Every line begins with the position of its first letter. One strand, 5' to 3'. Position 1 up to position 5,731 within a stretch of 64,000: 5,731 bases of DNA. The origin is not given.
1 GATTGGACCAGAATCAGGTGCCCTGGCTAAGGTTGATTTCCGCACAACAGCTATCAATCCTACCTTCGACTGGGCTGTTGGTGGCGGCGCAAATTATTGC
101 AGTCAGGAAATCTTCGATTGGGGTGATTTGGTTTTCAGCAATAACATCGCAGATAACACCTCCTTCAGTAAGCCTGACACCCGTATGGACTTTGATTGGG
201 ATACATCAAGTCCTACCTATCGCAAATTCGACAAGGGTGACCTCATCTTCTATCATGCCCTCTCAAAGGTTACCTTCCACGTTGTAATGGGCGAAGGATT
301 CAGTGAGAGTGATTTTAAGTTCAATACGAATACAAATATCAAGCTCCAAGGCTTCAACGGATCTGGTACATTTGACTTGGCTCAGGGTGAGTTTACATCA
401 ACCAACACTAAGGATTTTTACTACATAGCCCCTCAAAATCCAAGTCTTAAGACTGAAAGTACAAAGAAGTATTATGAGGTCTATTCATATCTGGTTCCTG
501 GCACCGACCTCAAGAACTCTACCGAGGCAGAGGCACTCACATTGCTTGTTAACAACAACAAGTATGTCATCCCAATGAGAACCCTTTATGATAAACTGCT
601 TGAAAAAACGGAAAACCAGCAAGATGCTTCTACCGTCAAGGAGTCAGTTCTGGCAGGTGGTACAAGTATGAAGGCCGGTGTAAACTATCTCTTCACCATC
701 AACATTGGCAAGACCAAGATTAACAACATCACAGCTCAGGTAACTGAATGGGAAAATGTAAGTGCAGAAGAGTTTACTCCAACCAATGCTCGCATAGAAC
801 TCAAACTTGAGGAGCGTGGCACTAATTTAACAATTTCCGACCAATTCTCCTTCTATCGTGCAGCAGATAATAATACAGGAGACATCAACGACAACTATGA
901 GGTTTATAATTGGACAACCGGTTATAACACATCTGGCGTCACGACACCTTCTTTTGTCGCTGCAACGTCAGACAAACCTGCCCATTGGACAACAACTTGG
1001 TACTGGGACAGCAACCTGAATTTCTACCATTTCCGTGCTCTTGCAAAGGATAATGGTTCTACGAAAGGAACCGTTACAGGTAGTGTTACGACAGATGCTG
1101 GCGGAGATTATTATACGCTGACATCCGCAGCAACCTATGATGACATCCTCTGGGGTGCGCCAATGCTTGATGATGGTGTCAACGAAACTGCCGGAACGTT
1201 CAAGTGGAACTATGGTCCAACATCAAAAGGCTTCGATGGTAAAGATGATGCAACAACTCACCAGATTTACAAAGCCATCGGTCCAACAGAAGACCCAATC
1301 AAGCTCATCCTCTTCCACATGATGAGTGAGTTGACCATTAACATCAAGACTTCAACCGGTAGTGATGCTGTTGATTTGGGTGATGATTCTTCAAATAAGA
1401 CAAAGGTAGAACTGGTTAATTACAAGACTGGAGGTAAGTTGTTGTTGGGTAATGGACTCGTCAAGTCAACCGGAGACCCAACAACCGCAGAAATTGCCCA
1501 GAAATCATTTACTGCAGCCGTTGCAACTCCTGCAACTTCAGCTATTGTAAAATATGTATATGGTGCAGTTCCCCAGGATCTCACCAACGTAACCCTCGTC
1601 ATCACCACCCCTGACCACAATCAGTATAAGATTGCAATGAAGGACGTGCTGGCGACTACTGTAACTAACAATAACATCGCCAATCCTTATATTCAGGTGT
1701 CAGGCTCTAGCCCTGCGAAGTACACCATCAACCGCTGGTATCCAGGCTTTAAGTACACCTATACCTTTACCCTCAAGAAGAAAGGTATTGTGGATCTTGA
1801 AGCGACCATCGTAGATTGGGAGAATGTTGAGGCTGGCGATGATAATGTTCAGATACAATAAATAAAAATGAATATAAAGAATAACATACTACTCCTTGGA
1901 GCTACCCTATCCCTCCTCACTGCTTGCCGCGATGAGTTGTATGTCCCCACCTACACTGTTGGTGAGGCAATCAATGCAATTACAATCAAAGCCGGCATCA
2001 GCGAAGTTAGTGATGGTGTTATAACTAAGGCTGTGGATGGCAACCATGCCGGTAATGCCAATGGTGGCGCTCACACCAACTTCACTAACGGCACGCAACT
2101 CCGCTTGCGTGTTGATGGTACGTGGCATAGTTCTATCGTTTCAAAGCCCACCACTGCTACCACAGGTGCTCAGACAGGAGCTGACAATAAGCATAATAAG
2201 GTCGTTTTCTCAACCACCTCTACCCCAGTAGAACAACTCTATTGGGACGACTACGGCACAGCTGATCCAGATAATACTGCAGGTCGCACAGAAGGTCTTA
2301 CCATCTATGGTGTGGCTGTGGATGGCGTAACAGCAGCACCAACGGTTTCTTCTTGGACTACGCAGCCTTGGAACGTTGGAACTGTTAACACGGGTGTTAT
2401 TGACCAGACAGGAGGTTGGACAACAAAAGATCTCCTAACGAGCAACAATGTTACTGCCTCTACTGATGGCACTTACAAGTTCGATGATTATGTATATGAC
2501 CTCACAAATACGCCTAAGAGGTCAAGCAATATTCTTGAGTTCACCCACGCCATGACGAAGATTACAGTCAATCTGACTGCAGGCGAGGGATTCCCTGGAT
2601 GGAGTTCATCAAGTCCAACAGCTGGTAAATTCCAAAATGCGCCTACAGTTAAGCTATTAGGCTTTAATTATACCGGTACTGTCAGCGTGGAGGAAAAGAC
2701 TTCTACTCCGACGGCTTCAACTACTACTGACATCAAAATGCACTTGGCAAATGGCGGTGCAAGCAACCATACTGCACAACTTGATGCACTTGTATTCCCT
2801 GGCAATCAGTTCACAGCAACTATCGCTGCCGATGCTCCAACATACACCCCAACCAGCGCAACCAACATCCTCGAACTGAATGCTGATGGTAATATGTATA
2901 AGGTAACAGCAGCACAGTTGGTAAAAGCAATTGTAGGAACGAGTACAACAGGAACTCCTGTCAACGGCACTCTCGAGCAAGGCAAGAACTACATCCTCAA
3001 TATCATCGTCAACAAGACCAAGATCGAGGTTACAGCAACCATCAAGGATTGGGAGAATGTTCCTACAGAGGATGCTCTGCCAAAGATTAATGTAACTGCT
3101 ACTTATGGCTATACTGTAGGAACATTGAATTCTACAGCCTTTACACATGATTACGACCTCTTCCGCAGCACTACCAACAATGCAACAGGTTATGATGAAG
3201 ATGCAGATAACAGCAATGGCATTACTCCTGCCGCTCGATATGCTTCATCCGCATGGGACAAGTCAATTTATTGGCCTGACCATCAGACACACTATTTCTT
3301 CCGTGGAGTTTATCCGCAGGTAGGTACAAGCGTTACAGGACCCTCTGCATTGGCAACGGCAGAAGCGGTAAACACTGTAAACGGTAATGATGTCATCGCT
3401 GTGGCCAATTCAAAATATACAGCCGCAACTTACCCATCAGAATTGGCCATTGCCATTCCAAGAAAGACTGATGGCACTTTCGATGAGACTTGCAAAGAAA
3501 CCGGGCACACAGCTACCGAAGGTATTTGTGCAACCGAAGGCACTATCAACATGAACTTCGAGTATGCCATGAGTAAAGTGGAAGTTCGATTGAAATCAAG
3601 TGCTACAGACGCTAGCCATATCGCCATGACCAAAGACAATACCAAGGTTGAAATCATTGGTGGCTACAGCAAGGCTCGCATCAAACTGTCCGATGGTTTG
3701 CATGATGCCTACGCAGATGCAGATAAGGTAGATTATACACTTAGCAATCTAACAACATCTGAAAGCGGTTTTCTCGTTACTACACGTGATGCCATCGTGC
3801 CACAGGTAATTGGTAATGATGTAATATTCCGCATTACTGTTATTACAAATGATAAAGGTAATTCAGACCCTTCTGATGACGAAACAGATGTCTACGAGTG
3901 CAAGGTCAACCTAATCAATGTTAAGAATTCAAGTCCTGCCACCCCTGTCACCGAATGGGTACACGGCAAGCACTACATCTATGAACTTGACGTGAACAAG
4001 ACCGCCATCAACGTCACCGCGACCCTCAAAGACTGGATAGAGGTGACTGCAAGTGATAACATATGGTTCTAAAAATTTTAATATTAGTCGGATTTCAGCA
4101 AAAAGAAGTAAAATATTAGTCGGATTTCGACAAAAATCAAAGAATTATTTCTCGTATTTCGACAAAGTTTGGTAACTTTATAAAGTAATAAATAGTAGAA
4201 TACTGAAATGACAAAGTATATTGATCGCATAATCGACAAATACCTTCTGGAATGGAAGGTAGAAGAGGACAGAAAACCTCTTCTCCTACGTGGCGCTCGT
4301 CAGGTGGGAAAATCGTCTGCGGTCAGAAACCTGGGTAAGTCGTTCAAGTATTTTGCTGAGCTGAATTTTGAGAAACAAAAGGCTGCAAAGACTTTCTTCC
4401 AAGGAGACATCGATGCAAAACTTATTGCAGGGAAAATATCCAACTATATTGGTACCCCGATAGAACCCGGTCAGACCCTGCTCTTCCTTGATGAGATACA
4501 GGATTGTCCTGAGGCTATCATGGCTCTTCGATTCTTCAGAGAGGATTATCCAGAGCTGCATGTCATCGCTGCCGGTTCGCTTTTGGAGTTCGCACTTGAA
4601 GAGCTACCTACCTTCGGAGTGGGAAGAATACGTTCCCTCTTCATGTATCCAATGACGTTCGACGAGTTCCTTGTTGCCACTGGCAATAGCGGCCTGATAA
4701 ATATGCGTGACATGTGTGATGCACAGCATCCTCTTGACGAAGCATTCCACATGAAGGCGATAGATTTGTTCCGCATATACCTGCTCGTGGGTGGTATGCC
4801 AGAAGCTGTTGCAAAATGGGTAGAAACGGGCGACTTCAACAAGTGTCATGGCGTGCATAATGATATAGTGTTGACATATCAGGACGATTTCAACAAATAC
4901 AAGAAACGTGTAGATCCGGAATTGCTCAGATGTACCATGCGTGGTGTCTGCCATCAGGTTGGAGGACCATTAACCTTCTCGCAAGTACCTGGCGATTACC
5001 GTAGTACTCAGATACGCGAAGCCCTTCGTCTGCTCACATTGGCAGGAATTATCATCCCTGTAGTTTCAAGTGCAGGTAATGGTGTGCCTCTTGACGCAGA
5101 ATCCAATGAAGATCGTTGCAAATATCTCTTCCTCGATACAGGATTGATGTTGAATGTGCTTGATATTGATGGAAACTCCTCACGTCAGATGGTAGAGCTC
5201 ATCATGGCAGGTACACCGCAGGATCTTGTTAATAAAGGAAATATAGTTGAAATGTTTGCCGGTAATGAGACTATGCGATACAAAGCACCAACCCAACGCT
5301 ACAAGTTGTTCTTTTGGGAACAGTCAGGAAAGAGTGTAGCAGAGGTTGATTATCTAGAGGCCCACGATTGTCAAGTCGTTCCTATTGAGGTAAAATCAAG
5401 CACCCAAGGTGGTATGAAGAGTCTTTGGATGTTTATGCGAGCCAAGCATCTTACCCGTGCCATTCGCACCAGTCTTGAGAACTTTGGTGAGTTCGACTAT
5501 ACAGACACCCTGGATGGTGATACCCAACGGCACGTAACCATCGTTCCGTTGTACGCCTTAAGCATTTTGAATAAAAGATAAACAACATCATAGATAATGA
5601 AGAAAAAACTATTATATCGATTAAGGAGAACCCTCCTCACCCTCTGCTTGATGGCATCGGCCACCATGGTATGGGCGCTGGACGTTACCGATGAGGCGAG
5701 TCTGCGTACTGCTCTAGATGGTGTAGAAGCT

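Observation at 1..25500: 25-kb co-directional array of nine paralogous fimbrillin-like surface lipoproteins: an atypically large type V pilus-like locus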

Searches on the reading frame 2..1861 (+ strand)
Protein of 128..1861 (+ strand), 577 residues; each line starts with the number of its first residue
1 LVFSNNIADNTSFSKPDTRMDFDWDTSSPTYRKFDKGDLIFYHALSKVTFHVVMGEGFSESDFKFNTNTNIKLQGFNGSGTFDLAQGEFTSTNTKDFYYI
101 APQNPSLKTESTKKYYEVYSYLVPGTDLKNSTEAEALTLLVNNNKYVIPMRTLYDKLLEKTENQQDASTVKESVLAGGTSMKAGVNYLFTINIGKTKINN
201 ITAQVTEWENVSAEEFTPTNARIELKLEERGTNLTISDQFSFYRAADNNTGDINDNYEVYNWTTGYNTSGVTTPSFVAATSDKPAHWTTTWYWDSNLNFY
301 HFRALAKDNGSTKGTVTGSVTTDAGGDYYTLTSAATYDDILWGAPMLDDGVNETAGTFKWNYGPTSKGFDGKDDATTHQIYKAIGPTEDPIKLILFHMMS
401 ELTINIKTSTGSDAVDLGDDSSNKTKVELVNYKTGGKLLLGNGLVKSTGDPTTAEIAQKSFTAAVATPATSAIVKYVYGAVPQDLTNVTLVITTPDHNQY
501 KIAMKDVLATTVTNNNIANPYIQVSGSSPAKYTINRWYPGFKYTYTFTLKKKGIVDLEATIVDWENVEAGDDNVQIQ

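Call 4: search_protein_families(library=pfam, proteins=[window:128-1861:+], max_evalue=0.01)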
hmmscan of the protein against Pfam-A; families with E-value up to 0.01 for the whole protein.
window:128-1861:+ (577 aa): 1 family
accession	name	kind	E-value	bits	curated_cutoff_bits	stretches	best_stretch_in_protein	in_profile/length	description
PF13149.12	Mfa_like_1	-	9.9e-26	91.7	27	2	38-208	114-246/246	Fimbrillin-like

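Call 6: search_protein_families(library=ncbifam, proteins=[window:128-1861:+], max_evalue=1)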
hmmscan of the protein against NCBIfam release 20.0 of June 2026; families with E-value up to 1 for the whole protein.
window:128-1861:+ (577 aa): 1 family
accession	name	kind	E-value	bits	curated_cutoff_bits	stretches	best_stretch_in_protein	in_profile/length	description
NF045533.1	T4SS_MesI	equivalog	0.028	13.9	300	1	398-444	127-173/270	Dot/Icm T4SS effector metaeffector MesI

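Call 33: find_related_loci(query=A2, collection=metagenome_contigs, flank=10000)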
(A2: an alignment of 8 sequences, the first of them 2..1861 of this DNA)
Query A2 (619 aa) in metagenome_contigs; peptide patterns used: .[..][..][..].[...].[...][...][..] (x = any residue, [..] = any of these).
149 stretches matched a pattern; 91 encode a relative of the query (tblastn E <= 1e-3); the best 80 are kept; 77 distinct loci.
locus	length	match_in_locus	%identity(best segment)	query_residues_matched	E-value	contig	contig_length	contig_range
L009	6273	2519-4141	43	42-619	3e-117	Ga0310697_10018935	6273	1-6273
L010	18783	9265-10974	39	8-619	2e-110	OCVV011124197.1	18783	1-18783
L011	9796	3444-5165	38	13-619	1e-105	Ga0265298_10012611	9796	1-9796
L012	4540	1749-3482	38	8-619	1e-105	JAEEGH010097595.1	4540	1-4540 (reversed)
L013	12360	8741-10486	39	12-619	1e-104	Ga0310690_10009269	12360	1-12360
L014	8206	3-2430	39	8-619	1e-104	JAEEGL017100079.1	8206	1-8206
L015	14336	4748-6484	39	13-619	3e-103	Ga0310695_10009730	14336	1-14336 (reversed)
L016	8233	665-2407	40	21-619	8e-103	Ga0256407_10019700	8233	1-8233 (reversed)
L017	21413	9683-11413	39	8-619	2e-102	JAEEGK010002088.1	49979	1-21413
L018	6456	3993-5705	38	12-619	2e-102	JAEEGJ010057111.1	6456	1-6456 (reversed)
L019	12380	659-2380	38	16-616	4e-102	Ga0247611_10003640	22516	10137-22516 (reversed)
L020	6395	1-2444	37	15-619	1e-100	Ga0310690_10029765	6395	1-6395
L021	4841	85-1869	37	16-619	8e-98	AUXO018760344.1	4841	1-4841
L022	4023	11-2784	36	12-619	4e-98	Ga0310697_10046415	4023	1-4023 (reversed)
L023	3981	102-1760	39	42-619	6e-97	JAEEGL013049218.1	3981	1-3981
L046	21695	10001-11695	29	36-619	2e-59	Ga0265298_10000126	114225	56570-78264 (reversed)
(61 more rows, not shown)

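Call 36: search_protein_families(library=pfam, proteins=[L046:1479-4109:+, L046:4307-5698:+, L046:5695-6882:+, L046:6899-8248:+, L046:8248-9525:+, L010:1767-2444:+, L010:2336-3622:+, L010:3653-5197:+, L010:5169-6371:+, L010:2-1672:+], max_evalue=0.01)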
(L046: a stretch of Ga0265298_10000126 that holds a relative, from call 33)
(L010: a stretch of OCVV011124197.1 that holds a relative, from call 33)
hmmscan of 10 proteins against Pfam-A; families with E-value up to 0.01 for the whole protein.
L046:1479-4109:+ (876 aa): 3 families
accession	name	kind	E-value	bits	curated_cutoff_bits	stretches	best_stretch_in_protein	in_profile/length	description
PF01915.27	Glyco_hydro_3_C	-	1.8e-57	195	31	1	380-762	1-200/200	Glycosyl hydrolase family 3 C-terminal domain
PF00933.27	Glyco_hydro_3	-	8.9e-39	134.2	27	1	62-339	59-315/316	Glycosyl hydrolase family 3 N terminal domain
PF14310.12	Fn3-like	-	3.7e-18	65.9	25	1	795-864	1-71/71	Fibronectin type III-like domain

L046:4307-5698:+ (463 aa): 1 family
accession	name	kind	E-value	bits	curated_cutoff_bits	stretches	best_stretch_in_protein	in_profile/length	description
PF12099.14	DUF3575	-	1.6e-15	57.3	21.1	1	265-451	17-175/177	Protein of unknown function (DUF3575)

L046:5695-6882:+ (395 aa): 1 family
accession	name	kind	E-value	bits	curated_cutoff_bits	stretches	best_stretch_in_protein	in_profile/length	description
PF17145.10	DUF5119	-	0.00054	20.3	27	1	141-274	79-190/191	Domain of unknown function (DUF5119)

L046:6899-8248:+ (449 aa): 1 family
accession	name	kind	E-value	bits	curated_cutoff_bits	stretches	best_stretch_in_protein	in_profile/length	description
PF13149.12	Mfa_like_1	-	3.5e-09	37.5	27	1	136-330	34-216/246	Fimbrillin-like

L046:8248-9525:+ (425 aa): 1 family
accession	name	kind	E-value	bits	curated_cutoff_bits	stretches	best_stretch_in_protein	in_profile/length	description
PF13149.12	Mfa_like_1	-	9.8e-09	36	27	1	101-412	33-246/246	Fimbrillin-like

L010:1767-2444:+ (225 aa): 1 family
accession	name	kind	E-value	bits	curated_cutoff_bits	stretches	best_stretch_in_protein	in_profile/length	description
PF12099.14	DUF3575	-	8.7e-29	100.5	21.1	1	46-213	15-177/177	Protein of unknown function (DUF3575)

L010:2336-3622:+ (428 aa): 1 family
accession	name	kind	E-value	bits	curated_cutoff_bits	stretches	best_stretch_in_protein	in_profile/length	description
PF17145.10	DUF5119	-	1.4e-05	25.4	27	1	176-306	84-190/191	Domain of unknown function (DUF5119)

L010:3653-5197:+ (514 aa): 1 family
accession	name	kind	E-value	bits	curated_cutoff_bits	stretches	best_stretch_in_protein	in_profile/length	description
PF13149.12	Mfa_like_1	-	1.4e-05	25.7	27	0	102-464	29-238/246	Fimbrillin-like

L010:5169-6371:+ (400 aa): 1 family
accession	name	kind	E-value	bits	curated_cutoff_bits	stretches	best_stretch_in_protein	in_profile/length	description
PF13149.12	Mfa_like_1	-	3.9e-12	47.2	27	1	57-388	1-246/246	Fimbrillin-like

L010:2-1672:+ (556 aa): 8 families
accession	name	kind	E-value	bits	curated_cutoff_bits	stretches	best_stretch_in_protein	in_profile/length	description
PF12833.13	HTH_18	-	9.5e-18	64.7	33.6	1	463-542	1-79/80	Helix-turn-helix domain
PF24681.1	Kelch_KLHDC2_KLHL20_DRC7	-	6.5e-05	22.8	50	0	19-137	99-220/221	KLHDC2/KLHL20/DRC7 Kelch-repeats domain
PF13964.12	Kelch_6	-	0.00024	21.4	25.3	0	71-110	3-40/50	Kelch motif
PF00165.29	HTH_AraC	-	0.00026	21.5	26.6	1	504-540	2-40/42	Bacterial regulatory helix-turn-helix proteins, AraC family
PF01344.31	Kelch_1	-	0.0021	17.9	20.1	0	23-55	1-32/46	Kelch motif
PF24981.1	Beta-prop_ATRN-LZTR1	-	0.0041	16.9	50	0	21-43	37-59/289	Attractin/LZTR1 beta-propeller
PF07646.21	Kelch_2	-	0.0063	16.9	21.3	0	80-110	12-41/48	Kelch motif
PF10931.13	DUF2735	-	0.0081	17.2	25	0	124-146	24-49/52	Protein of unknown function (DUF2735)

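Call 42: search_protein_families(library=ncbifam, proteins=[L046:4307-5698:+, L046:5695-6882:+, L046:6899-8248:+, L046:8248-9525:+], max_evalue=1)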
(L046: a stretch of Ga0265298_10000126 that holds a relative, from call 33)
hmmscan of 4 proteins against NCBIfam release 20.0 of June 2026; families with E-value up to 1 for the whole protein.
L046:4307-5698:+ (463 aa): 0 families

L046:5695-6882:+ (395 aa): 0 families

L046:6899-8248:+ (449 aa): 2 families
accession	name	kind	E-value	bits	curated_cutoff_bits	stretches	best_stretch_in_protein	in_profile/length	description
NF033216.1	lipo_YgdI_YgdR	subfamily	0.082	12.8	42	1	8-31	6-29/71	YgdI/YgdR family lipoprotein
NF050142.1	PG1828_fam_lipo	equivalog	0.22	12.3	50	1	5-33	1-33/59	PG1828 family lipoprotein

L046:8248-9525:+ (425 aa): 0 families

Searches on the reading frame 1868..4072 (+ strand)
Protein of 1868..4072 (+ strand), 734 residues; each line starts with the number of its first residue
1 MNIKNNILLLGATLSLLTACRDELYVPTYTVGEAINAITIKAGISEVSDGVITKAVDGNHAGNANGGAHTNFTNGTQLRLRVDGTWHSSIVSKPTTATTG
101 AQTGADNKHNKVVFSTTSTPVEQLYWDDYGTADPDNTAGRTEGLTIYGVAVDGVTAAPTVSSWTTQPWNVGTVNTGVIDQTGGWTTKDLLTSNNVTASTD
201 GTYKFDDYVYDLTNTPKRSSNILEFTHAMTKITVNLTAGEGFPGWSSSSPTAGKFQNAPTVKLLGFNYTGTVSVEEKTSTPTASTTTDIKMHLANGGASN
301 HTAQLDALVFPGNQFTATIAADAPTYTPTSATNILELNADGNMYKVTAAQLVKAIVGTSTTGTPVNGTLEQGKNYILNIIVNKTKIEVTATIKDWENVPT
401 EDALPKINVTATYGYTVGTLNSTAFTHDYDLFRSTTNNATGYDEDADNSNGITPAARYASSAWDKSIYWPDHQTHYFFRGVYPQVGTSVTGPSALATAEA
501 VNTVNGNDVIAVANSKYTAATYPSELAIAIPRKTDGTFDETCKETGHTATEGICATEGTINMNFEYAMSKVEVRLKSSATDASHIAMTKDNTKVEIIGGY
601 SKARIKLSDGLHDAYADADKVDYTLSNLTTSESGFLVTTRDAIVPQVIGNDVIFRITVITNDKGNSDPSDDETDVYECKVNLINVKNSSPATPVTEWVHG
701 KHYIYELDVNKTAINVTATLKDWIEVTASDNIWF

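Call 4: search_protein_families(library=pfam, proteins=[window:1868-4072:+], max_evalue=0.01)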
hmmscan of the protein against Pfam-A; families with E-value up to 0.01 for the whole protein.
window:1868-4072:+ (734 aa): 1 family
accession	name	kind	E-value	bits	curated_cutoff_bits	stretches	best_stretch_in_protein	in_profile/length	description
PF13149.12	Mfa_like_1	-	2.9e-26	93.4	27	3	194-395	82-246/246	Fimbrillin-like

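Call 6: search_protein_families(library=ncbifam, proteins=[window:1868-4072:+], max_evalue=1)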
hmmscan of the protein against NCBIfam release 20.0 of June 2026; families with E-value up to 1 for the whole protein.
window:1868-4072:+ (734 aa): 0 families

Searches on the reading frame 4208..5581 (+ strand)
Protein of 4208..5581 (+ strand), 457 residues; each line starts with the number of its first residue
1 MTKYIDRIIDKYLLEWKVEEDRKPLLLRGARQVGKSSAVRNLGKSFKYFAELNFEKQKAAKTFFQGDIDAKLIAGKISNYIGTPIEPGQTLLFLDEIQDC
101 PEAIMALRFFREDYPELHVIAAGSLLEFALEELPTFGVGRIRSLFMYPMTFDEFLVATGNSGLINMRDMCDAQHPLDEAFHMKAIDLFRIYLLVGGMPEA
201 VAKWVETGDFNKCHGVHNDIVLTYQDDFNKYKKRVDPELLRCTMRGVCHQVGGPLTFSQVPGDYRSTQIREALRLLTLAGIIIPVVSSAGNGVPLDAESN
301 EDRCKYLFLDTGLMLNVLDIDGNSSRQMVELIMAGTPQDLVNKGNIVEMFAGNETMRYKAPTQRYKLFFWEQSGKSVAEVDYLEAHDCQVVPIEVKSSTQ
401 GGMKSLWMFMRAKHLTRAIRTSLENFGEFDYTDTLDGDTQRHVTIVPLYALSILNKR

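Call 4: search_protein_families(library=pfam, proteins=[window:4208-5581:+], max_evalue=0.01)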
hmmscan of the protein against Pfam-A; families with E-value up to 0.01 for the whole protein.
window:4208-5581:+ (457 aa): 2 families
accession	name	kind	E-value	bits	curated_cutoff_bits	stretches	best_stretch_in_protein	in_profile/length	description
PF13173.12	AAA_14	-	1.1e-23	84.1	27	1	22-155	2-129/129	AAA domain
PF13635.12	DUF4143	-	6.8e-20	71.9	28.1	1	225-398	1-160/160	Domain of unknown function (DUF4143)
